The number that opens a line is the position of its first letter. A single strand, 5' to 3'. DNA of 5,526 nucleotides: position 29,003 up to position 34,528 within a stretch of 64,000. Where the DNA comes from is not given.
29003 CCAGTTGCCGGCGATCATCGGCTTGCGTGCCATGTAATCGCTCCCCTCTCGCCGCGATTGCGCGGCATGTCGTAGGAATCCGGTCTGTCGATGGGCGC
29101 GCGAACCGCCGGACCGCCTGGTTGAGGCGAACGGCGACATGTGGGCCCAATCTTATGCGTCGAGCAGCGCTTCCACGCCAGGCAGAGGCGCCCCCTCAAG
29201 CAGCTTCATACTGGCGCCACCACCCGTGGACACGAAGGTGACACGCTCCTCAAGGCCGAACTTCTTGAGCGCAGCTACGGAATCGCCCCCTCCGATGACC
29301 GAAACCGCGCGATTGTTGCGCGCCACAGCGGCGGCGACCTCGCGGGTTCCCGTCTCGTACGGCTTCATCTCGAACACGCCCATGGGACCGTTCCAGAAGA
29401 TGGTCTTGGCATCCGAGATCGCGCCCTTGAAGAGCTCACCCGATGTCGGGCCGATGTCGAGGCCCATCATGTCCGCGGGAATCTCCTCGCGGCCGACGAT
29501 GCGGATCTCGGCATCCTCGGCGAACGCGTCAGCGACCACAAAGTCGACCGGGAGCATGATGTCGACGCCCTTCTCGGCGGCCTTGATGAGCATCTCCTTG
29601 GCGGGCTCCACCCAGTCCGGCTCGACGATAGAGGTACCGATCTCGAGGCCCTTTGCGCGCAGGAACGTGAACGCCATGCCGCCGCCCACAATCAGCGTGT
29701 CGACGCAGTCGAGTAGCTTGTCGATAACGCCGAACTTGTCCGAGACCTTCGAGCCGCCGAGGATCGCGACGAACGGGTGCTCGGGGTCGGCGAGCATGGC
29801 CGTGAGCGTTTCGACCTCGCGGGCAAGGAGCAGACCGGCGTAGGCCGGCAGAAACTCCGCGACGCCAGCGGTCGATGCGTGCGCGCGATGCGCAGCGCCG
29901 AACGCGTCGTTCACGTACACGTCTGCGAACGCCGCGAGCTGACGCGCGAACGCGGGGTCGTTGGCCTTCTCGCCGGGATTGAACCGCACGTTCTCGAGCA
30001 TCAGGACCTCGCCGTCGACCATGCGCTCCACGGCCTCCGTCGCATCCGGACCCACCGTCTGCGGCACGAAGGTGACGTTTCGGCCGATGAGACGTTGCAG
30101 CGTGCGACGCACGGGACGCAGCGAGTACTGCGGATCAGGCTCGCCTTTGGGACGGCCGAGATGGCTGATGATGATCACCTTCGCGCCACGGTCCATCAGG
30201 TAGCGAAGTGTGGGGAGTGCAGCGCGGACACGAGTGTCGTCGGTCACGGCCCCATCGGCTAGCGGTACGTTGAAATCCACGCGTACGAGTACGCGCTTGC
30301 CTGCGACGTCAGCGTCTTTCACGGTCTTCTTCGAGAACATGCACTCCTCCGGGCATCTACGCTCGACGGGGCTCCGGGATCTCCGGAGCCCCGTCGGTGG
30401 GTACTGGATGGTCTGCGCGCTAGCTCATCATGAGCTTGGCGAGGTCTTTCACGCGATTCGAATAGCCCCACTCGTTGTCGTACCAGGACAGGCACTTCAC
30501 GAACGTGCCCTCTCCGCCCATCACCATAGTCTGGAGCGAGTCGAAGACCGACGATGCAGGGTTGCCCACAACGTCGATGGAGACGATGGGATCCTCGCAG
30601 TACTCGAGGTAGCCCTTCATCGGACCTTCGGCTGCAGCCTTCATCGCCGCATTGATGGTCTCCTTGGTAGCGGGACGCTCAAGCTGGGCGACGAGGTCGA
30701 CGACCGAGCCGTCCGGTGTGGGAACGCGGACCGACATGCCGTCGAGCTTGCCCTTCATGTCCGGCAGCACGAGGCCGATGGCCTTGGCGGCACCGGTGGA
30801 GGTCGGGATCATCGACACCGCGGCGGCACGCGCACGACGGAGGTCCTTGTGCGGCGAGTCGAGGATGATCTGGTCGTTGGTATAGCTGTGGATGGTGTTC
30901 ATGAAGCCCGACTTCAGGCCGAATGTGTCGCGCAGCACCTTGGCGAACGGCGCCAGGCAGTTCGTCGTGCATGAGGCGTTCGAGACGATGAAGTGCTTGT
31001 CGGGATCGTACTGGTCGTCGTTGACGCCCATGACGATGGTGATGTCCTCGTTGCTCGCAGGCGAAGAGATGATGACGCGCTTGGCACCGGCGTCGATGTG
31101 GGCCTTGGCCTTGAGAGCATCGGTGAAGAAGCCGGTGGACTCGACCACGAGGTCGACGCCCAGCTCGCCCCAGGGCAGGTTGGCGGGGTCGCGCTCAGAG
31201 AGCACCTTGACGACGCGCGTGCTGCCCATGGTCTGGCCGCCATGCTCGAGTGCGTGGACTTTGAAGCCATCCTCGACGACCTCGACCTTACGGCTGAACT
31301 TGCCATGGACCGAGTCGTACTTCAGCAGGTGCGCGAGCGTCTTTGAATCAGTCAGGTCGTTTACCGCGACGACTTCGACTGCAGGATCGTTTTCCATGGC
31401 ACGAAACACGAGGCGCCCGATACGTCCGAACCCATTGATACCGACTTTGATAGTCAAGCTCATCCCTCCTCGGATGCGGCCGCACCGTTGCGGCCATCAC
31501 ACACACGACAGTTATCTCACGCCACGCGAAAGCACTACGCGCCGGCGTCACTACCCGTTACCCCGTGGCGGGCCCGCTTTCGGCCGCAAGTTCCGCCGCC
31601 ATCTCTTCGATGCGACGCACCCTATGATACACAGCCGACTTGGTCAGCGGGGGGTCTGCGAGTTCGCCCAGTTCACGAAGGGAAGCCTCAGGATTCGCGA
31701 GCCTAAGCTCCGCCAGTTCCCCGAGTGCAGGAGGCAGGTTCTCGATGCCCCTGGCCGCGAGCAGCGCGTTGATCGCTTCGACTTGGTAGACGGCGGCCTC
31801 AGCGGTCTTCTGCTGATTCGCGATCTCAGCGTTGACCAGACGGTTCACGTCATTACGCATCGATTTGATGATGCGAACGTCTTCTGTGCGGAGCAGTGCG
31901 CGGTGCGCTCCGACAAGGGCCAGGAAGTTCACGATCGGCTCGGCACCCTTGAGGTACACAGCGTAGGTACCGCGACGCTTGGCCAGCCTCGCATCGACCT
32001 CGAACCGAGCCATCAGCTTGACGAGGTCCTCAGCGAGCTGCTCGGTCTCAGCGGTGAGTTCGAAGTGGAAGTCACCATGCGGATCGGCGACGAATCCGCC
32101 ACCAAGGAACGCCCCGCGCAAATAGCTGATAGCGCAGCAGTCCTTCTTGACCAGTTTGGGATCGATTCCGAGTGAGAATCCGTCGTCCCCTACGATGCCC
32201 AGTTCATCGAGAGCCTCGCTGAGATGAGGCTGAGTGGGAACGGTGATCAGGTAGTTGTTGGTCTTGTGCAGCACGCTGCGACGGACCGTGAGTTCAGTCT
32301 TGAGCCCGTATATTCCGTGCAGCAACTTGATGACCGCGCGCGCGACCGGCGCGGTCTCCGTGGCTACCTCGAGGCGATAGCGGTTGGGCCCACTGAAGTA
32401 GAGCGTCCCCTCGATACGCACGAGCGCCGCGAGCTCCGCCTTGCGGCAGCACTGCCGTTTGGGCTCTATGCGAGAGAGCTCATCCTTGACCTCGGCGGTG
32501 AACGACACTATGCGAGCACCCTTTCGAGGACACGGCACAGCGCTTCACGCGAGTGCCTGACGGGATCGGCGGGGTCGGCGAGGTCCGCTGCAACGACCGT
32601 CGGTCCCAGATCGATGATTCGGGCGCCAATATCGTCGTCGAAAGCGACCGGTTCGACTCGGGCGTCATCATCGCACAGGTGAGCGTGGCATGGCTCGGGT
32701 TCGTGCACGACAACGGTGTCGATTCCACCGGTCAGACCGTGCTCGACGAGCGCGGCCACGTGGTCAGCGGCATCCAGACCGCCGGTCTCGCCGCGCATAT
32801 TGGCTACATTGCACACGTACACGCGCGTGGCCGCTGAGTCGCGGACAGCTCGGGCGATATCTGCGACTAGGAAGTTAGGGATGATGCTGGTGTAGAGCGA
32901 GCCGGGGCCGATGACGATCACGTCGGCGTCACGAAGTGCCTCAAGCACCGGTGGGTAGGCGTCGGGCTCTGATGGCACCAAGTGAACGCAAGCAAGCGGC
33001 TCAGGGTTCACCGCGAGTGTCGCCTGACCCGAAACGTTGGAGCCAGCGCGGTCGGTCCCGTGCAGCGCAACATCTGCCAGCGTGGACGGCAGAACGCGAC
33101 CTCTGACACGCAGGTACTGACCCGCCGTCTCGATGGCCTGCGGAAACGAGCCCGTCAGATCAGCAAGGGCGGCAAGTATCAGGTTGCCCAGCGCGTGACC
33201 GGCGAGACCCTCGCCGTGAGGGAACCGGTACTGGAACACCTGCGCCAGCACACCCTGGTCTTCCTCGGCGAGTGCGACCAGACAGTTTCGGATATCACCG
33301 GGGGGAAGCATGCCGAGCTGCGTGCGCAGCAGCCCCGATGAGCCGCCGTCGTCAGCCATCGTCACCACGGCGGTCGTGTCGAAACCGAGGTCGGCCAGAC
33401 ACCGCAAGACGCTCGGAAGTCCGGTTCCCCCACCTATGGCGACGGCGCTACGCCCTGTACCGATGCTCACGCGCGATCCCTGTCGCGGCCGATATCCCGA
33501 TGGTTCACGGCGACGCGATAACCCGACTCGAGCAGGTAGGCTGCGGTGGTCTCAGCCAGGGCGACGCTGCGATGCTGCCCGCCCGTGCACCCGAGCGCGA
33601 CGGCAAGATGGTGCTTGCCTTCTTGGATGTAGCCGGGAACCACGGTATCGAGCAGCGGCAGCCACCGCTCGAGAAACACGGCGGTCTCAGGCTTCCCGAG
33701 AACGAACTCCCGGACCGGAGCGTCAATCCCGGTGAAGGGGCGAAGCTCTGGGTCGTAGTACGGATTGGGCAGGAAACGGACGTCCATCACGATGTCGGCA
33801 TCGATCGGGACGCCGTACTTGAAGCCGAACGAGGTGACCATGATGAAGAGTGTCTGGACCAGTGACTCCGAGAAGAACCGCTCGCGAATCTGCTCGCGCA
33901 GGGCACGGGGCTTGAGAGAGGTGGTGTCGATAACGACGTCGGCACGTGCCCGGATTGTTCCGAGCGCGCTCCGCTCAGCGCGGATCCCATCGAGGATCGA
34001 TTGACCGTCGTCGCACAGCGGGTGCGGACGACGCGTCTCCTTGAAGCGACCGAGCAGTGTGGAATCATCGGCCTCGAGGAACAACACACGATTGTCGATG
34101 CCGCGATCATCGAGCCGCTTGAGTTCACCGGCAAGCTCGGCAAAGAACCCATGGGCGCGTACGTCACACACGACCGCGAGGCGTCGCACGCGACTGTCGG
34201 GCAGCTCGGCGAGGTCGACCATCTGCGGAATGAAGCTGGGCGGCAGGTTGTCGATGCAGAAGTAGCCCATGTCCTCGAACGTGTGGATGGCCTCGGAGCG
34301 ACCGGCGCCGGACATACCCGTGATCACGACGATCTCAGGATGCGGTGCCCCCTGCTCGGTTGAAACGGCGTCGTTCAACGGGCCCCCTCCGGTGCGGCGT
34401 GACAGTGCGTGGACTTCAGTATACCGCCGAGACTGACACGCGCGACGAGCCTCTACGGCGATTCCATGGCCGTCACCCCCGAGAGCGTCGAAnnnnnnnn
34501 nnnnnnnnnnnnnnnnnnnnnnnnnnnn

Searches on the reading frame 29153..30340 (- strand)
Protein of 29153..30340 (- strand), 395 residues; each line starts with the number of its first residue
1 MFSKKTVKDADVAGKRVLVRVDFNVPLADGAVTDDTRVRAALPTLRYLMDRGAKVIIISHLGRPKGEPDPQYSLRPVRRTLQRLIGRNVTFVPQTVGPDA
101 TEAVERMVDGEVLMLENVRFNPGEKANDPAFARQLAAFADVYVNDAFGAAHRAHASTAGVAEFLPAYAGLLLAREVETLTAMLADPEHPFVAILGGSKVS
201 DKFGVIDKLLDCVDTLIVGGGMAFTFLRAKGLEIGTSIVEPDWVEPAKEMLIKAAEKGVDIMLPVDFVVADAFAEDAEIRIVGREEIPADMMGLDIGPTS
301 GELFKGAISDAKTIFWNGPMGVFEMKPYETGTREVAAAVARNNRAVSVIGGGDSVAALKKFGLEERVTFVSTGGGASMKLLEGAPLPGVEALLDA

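Call 37: search_protein_families(library=pfam, proteins=[window:29153-30340:-], max_evalue=0.00001)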
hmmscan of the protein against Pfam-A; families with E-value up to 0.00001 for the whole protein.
window:29153-30340:- (395 aa): 1 family
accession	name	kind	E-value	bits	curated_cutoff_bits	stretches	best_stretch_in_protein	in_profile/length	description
PF00162.24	PGK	-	3.5e-160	533.6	27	1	7-383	1-378/379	Phosphoglycerate kinase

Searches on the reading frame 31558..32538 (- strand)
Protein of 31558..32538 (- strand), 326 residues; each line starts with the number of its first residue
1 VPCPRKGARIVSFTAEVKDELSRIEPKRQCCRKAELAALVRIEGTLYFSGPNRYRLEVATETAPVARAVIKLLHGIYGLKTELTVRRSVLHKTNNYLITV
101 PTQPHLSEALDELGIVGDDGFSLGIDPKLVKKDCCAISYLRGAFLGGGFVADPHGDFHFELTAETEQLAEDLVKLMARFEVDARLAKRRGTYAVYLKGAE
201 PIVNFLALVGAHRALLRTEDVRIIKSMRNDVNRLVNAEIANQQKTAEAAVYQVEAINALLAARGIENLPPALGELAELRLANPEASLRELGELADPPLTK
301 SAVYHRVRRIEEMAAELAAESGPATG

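Call 37: search_protein_families(library=pfam, proteins=[window:31558-32538:-], max_evalue=0.00001)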
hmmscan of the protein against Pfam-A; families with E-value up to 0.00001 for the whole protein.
window:31558-32538:- (326 aa): 4 families
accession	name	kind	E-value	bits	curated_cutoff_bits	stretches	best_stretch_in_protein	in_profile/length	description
PF02650.20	HTH_WhiA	-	2.1e-31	108.6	27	1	231-314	1-84/84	WhiA C-terminal HTH domain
PF14527.11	LAGLIDADG_WhiA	-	9.8e-31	106.2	23.2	1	138-228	3-93/93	WhiA LAGLIDADG-like domain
PF10298.14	WhiA_N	-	1.7e-21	76.5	23.4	1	29-116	1-86/86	WhiA N-terminal LAGLIDADG-like domain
PF14528.11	LAGLIDADG_3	-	3.7e-06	27.6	22.5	0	137-210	4-82/82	LAGLIDADG-like domain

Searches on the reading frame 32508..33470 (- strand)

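Call 37: search_protein_families(library=pfam, proteins=[window:32508-33470:-], max_evalue=0.00001)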
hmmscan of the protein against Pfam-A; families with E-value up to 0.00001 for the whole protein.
window:32508-33470:- (320 aa): 1 family
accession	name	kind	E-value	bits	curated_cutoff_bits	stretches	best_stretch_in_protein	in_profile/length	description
PF01933.23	CofD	-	4e-87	292.5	30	1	10-296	2-288/290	2-phospho-L-lactate transferase CofD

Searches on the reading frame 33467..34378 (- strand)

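Call 37: search_protein_families(library=pfam, proteins=[window:33467-34378:-], max_evalue=0.00001)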
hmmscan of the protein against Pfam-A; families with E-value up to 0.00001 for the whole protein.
window:33467-34378:- (303 aa): 2 families
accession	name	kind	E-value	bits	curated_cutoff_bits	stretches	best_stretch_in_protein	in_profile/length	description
PF03668.21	RapZ-like_N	-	3e-50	170.5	25.4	1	15-170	2-156/158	RapZ-like N-terminal domain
PF22740.1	PapZ_C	-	2.4e-46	157.3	27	1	179-296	3-120/121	RapZ C-terminal domain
